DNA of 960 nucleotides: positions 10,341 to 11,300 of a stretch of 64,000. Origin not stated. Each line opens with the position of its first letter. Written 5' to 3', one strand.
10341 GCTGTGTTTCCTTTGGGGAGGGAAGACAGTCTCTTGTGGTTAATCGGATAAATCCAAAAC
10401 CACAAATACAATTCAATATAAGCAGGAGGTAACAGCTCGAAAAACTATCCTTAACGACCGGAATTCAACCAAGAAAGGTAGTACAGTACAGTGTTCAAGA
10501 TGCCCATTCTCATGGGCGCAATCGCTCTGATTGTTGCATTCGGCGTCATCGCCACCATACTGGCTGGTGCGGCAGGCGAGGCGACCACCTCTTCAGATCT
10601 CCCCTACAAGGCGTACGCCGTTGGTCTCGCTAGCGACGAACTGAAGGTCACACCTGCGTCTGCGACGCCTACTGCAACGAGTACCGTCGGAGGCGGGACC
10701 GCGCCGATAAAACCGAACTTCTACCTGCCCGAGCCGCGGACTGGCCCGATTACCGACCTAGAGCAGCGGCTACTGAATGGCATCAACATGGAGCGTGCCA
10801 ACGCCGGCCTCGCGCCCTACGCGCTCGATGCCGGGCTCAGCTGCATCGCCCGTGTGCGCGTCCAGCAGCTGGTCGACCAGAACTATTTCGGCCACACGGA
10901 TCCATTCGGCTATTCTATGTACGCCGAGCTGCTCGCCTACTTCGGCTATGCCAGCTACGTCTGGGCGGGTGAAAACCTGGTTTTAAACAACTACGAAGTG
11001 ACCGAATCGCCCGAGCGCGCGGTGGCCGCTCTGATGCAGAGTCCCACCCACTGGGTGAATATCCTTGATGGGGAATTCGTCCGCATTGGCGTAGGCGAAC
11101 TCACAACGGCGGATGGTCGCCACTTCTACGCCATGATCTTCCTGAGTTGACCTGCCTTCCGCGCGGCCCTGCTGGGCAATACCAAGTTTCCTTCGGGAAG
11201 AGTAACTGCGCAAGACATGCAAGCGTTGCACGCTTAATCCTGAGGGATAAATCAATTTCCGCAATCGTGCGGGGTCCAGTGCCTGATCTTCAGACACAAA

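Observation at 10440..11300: Roughly 0.9-kb high-GC island (about 60% GC) encoding a CAP/SCP-domain secreted protein inside a roughly 35% GC genome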

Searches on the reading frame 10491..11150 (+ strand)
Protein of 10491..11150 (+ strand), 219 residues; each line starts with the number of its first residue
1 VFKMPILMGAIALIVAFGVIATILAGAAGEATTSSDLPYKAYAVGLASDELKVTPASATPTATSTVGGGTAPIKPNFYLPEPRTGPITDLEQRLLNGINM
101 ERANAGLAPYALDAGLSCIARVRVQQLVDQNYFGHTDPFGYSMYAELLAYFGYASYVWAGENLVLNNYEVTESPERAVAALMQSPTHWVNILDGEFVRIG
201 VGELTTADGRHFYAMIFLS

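Call 5: search_protein_families(library=pfam, proteins=[window:10491-11150:+], max_evalue=0.01)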
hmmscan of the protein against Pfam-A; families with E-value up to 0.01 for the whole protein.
window:10491-11150:+ (219 aa): 1 family
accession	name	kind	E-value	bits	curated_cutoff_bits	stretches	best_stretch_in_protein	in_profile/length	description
PF00188.32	CAP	-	2e-12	48.4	21.1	1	95-213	1-113/117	Cysteine-rich secretory protein family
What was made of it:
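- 10491..11150 (+): CAP-domain protein gene. It is 219 aa from GTG 10491. Alternative starts are ATG 10500 (the 216-aa NCBI annotation OIP57940.1) and ATG 10512 (212 aa). Pfam CAP at 2e-12 (call 5).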

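Call 8: find_homologous_proteins(query=window:10491-11147:+)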
Query window:10491-11147:+ (219 aa): 77 proteins with E <= 0.001 among 2036 candidates.
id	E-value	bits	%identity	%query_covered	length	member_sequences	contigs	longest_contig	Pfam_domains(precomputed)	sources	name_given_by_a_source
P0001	4.0e-140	482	100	100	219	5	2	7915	PF00188.33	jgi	-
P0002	1.4e-74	268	85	65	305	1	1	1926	PF00188.33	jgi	jgi:uncharacterized protein YkwD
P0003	3.9e-74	267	79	66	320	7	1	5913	PF00188.33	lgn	-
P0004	2.7e-73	264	79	66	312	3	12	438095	PF00188.33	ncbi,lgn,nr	ncbi:hypothetical protein EDM76_08630 [bacterium]|nr:MAG: hypothetical protein EDM76_08630 [bacteriu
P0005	3.7e-72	260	81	66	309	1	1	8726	PF00188.33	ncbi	-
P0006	6.1e-72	260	81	66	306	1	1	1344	PF00188.33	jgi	jgi:uncharacterized protein YkwD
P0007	3.1e-71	257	78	65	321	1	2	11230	PF00188.33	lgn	-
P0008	4.0e-71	257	78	66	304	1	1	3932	PF00188.33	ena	-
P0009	5.4e-71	257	77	66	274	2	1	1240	PF00188.33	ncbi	-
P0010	1.2e-68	249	75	65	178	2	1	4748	PF00188.33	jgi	-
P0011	2.1e-65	238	74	65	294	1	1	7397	PF00188.33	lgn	-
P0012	2.4e-64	235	67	71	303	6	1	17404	PF00188.33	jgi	-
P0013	1.0e-62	230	70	68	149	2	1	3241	PF00188.33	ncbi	ncbi:MAG: CAP domain-containing protein, partial [Tepidiformaceae bacterium]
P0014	3.0e-62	228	70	66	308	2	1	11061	PF00188.33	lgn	-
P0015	8.3e-62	227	65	74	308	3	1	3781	PF00188.33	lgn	-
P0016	9.3e-62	226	63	75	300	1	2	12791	PF00188.33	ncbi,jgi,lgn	-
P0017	2.0e-61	225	69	65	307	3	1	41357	PF00188.33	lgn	-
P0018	2.6e-61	225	69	66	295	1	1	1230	PF00188.33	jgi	jgi:uncharacterized protein YkwD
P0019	1.2e-60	223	68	65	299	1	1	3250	PF00188.33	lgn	-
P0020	4.8e-60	221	71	65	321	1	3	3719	PF00188.33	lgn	-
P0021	8.6e-60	220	68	66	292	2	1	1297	PF00188.33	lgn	-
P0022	1.4e-58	216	69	67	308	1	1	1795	PF00188.33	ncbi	-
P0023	1.8e-58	216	68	65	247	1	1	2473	PF00188.33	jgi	jgi:uncharacterized protein YkwD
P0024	3.3e-58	215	71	66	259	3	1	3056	PF00188.33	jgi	jgi:uncharacterized protein YkwD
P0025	3.7e-58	215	68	66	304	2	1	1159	PF00188.33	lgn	-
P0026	4.5e-58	214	64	66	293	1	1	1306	PF00188.33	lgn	-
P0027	5.6e-58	214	66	67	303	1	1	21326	PF00188.33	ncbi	ncbi:MAG: CAP domain-containing protein [bacterium]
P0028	7.2e-58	214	66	67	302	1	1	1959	PF00188.33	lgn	-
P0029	1.2e-57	213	67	66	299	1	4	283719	PF00188.33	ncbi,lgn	-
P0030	1.6e-57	213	64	66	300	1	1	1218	PF00188.33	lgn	-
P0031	1.6e-57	213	70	65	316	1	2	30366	PF00188.33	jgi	-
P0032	2.0e-57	212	69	67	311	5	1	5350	PF00188.33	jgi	-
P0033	3.1e-57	212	63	66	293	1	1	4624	PF00188.33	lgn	-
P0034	3.3e-57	212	65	67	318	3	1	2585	PF00188.33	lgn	-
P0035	3.4e-57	211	66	65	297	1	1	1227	PF00188.33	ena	-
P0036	6.0e-57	211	64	67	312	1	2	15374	PF00188.33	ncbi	ncbi:MAG: CAP domain-containing protein [Dehalococcoidia bacterium]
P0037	1.7e-56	209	67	67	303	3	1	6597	PF00188.33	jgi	-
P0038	2.0e-56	209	64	67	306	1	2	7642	PF00188.33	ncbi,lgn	-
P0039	2.6e-56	209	57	77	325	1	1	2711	PF00188.33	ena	-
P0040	3.0e-56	208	65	67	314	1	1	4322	PF00188.33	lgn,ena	-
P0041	3.6e-56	208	67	66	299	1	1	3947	PF00188.33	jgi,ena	-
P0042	5.1e-56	208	62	68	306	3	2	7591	PF00188.33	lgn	-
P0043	6.9e-56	207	64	65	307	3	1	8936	PF00188.33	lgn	-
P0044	7.0e-56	207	64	65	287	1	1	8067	PF00188.33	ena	-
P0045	1.1e-55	207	65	67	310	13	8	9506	PF00188.33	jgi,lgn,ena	jgi:uncharacterized protein YkwD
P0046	3.8e-55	205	65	65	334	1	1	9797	PF00188.33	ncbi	ncbi:MAG: CAP domain-containing protein, partial [Tepidiformaceae bacterium]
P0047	5.4e-55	204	61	66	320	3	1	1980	PF00188.33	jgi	jgi:uncharacterized protein YkwD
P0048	5.5e-55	204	61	66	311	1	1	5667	PF00188.33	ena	-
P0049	6.4e-55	204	64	67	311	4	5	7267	PF00188.33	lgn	-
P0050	7.1e-55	204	64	66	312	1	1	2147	PF00188.33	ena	-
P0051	7.3e-55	204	62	67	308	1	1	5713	PF00188.33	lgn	-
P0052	9.8e-55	203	66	66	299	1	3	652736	PF00188.33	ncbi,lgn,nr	ncbi:MAG: hypothetical protein HY875_07445 [Chloroflexi bacterium]|nr:hypothetical protein [Chlorofl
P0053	1.2e-54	203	63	66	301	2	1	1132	PF00188.33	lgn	-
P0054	1.4e-54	203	71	59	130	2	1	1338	PF00188.33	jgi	jgi:uncharacterized protein YkwD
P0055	1.5e-54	203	63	67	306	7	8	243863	PF00188.33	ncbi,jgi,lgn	ncbi:MAG: CAP domain-containing protein [Dehalococcoidia bacterium]|jgi:uncharacterized protein YkwD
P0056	1.6e-54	203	62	67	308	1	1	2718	PF00188.33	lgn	-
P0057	2.0e-54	202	61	66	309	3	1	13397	PF00188.33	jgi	jgi:uncharacterized protein YkwD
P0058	2.3e-54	202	62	66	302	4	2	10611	PF00188.33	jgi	jgi:uncharacterized protein YkwD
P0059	4.9e-54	201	63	66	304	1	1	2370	PF00188.33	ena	-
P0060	6.4e-54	201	60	75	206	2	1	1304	PF00188.33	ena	-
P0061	8.0e-54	200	65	66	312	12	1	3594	PF00188.33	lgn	-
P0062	1.2e-53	200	71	58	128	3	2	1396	PF00188.33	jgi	jgi:uncharacterized protein YkwD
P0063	2.3e-53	199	62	72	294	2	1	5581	PF00188.33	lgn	-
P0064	3.3e-53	198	64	68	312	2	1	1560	PF00188.33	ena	-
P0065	3.9e-53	198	63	65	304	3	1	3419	PF00188.33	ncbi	-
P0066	3.9e-53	198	63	66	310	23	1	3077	PF00188.33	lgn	-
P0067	8.0e-53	197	63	66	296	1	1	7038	PF00188.33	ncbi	-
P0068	9.0e-53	197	61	67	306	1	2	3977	PF00188.33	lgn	-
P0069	3.7e-52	195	59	75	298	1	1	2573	PF00188.33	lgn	-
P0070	4.4e-50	188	62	65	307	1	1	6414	PF00188.33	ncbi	-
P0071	6.9e-48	181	63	59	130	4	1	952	PF00188.33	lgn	-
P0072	2.3e-47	179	58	74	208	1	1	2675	PF00188.33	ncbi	-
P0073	1.5e-45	173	53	67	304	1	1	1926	PF00188.33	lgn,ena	-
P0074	1.2e-43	167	51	67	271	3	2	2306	PF00188.33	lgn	-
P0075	3.3e-42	163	66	53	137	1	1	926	PF00188.33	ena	-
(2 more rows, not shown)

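Call 9: find_encoding_contigs(protein=window:10491-11147:+, flank=10000, max_places=10)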
Protein window:10491-11147:+ (219 aa): 4 contigs read that carry it; 4 places shown.
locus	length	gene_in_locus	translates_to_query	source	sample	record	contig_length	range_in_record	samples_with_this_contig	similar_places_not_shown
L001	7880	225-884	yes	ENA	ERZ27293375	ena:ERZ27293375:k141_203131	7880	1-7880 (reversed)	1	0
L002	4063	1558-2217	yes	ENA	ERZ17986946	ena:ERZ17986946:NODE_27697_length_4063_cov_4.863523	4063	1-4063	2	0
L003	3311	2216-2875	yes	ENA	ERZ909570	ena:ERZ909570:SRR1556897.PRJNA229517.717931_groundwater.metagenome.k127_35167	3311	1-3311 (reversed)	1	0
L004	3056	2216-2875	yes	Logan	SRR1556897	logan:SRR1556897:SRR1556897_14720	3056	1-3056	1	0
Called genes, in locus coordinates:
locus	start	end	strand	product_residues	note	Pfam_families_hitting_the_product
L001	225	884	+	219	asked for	PF00188:CAP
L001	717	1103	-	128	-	-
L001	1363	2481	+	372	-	PF08529:NusA_N (weak), PF13184:KH_NusA_1st, PF26594:KH_NusA_2nd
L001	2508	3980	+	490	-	PF00009:GTP_EFTU, PF00071:Ras (weak), PF00350:Dynamin_N (faint), PF01926:MMR_HSR1, PF08477:Roc (faint), PF22042:EF-G_D2, PF03144:GTP_EFTU_D2 (faint), PF11987:IF-2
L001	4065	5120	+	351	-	-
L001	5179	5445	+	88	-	PF00312:Ribosomal_S15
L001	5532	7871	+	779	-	PF01138:RNase_PH, PF03725:RNase_PH_C (weak), PF01138:RNase_PH, PF00013:KH_1, PF00575:S1, PF23459:S1_RRP5 (weak)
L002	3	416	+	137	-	?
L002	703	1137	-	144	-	PF01371:Trp_repressor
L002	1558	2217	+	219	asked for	PF00188:CAP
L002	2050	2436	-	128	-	-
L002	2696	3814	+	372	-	PF08529:NusA_N (weak), PF13184:KH_NusA_1st, PF26594:KH_NusA_2nd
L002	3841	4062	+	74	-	?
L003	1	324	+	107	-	?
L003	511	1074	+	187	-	-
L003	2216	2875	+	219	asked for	PF00188:CAP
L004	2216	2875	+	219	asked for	PF00188:CAP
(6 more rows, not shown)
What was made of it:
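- Several contigs have low coverage, for example cov 4.9 in L002 (call 9).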

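Call 19: find_encoding_contigs(protein=P0002, flank=5000, max_places=3)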
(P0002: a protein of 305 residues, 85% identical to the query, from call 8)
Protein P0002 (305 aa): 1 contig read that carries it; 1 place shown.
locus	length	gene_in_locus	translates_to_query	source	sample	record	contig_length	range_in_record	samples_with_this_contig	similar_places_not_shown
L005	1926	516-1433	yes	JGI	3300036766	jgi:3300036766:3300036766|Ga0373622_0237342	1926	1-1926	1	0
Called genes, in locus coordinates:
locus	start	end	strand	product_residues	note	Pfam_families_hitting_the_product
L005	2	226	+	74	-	?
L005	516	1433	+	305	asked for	PF00188:CAP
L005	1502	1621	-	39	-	-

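Call 20: find_encoding_contigs(protein=P0005, flank=5000, max_places=3)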
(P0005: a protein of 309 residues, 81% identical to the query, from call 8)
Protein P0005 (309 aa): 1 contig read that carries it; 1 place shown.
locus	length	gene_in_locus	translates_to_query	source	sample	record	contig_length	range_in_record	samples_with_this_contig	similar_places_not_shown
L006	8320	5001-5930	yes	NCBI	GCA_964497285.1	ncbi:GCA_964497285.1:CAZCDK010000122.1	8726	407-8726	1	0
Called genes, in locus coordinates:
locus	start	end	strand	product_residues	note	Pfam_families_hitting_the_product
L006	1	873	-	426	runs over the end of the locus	?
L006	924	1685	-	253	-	-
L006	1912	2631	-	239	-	PF04203:Sortase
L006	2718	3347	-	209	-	-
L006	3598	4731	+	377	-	PF12844:HTH_19 (weak), PF13413:HTH_25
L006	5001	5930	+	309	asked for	PF00188:CAP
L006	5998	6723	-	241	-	-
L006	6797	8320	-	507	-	?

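Call 21: find_encoding_contigs(protein=P0004, flank=6000, max_places=3)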
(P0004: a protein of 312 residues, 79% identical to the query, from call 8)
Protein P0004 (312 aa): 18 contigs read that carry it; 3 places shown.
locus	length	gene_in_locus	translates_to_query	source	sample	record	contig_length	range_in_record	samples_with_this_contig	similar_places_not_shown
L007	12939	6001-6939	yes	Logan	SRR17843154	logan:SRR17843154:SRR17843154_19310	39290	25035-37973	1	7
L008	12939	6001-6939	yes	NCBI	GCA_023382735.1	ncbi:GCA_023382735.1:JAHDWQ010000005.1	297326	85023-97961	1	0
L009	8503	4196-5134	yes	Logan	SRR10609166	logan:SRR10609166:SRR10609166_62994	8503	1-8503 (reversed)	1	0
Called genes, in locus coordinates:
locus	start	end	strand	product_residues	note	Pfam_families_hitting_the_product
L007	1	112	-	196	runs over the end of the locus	-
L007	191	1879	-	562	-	-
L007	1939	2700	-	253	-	-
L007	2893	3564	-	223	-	PF04203:Sortase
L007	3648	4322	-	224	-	-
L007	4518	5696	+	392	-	PF12844:HTH_19, PF13413:HTH_25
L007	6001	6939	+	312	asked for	PF00188:CAP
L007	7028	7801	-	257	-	-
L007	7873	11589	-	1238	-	-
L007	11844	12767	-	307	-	-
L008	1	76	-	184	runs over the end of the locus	-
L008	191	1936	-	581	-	-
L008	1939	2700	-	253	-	-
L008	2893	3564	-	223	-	PF04203:Sortase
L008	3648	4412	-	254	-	-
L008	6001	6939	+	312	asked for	PF00188:CAP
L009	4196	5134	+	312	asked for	PF00188:CAP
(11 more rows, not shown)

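Call 30: list_cluster_members(proteins=[P0005, P0009, P0004, P0016, P0022, P0029, P0038, P0065, P0067, P0070])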
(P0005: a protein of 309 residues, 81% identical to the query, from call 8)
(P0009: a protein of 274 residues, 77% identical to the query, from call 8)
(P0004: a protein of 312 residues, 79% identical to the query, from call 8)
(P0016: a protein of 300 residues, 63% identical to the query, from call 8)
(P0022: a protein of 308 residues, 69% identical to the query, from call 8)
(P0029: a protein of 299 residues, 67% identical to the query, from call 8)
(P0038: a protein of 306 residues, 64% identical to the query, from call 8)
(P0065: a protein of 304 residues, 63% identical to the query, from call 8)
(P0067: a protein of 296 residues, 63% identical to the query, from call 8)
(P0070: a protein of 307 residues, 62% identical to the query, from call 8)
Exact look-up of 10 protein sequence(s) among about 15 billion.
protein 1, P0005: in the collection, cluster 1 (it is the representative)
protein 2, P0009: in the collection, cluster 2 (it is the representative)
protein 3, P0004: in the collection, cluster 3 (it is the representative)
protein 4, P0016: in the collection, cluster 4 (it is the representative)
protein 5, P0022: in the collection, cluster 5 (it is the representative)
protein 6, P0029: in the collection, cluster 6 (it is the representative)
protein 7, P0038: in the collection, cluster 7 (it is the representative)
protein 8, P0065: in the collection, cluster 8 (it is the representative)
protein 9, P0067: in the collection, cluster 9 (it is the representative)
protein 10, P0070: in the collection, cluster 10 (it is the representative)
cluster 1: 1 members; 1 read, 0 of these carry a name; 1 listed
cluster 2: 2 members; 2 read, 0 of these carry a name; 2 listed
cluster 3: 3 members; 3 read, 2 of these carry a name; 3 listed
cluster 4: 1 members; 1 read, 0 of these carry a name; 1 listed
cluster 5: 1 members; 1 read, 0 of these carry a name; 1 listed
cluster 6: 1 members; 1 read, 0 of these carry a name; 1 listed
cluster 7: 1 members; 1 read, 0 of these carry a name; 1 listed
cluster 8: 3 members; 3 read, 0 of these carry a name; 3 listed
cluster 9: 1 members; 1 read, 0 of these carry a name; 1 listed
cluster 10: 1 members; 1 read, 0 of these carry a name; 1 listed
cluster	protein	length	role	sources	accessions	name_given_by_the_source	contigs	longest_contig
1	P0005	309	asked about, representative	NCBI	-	-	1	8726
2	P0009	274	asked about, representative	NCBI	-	-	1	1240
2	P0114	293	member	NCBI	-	-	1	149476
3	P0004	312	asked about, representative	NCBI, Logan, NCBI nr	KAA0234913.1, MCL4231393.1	hypothetical protein EDM76_08630 [bacterium] | MAG: hypothetical protein EDM76_08630 [bacterium]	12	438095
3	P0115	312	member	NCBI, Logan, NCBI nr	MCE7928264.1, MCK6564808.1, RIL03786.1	MAG: hypothetical protein DYG91_07210 [Chloroflexi bacterium CFX7] | hypothetical protein [Chloroflexi bacterium CFX7]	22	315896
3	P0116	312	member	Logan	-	-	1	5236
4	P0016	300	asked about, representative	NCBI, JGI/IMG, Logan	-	-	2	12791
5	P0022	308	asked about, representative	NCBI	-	-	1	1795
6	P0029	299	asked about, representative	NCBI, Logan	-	-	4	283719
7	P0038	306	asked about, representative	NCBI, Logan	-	-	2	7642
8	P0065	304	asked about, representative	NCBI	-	-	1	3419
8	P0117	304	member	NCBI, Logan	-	-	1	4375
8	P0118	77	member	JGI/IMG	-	-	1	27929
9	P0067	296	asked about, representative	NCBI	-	-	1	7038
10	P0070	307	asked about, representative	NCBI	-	-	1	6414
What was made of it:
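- Tried and rejected: Most carry none (call 30).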

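Call 31: search_solved_structures(query=window:10491-11147:+, max_evalue=0.01, show_alignments=1)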
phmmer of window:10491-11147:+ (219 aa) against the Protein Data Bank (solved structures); distinct sequences matched with E-value up to 0.01: 0.
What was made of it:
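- Closest known: Bacterial CAP/SCP proteins with solved structures: Borrelia burgdorferi BB0689. Different: No single-sequence PDB hit was found (call 31).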

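Call 36: search_solved_structures(query=A2, max_evalue=0.01)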
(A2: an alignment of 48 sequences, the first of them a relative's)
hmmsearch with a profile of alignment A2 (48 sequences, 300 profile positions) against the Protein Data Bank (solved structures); distinct sequences matched with E-value up to 0.01: 1.
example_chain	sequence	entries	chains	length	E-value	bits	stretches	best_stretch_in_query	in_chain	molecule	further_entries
4ifa_A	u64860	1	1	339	2.1e-08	37.8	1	173-284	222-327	Extracellular protein containing a SCP domain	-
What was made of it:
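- Closest known: Bacterial CAP/SCP proteins with solved structures: Borrelia burgdorferi BB0689. Same: A profile search hits 4ifa at 2e-8 (call 36).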

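Call 45: predict_structure(alignment_id=A2)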
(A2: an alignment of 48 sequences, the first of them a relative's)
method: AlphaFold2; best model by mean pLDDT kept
length: 219 residues; sequences in the alignment: 48
mean_pLDDT: 82.0   pTM: 0.66
mean pLDDT of the five models: 82.0, 80.1, 78.3, 77.8, 77.2
residues with pLDDT >= 90: 125; 70-90: 40; 50-70: 29; < 50: 25
segments of 3 or more residues with pLDDT < 50: 29-50, 53-55
pLDDT, mean of each block of 10 residues (from residue 1): 73 84 66 42 41 51 57 81 94 98 98 97 94 73 87 92 94 97 96 97 96 97
secondary structure, 60 per line:
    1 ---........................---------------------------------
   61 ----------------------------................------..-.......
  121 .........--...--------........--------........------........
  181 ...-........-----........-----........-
elements in order: H4-27 H89-104 H114-129 H143-150 E159-166 H173-183 H185-192 E198-205 E211-218
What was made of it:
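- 10500..10571 (+): N-terminal hydrophobic helix (residues 4-27). It is either a signal-anchor or a long signal peptide. AlphaFold helix at residues 4-27 (call 45).
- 10572..10712 (+): Disordered Thr/Ser/Ala/Pro-rich linker of about 47 aa. The corresponding Pro/Ala-rich linker in Chloroflexota relatives is about 130 aa. pLDDT is below 50 at residues 29-55 (call 45).
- On CAP / SCP / PR-1 superfamily (Pfam PF00188): The AlphaFold domain has pLDDT 94-98 (call 45). An N-terminal hydrophobic helix at residues 4-27 is predicted (call 45).
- Checked: The AlphaFold model gives a helix at residues 4-27, a disordered stretch at 28-~78, and an alpha-beta-alpha domain with pLDDT 94-98 (call 45).
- Fold: AlphaFold pLDDT is 82 overall and 94-98 in the domain (call 45).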
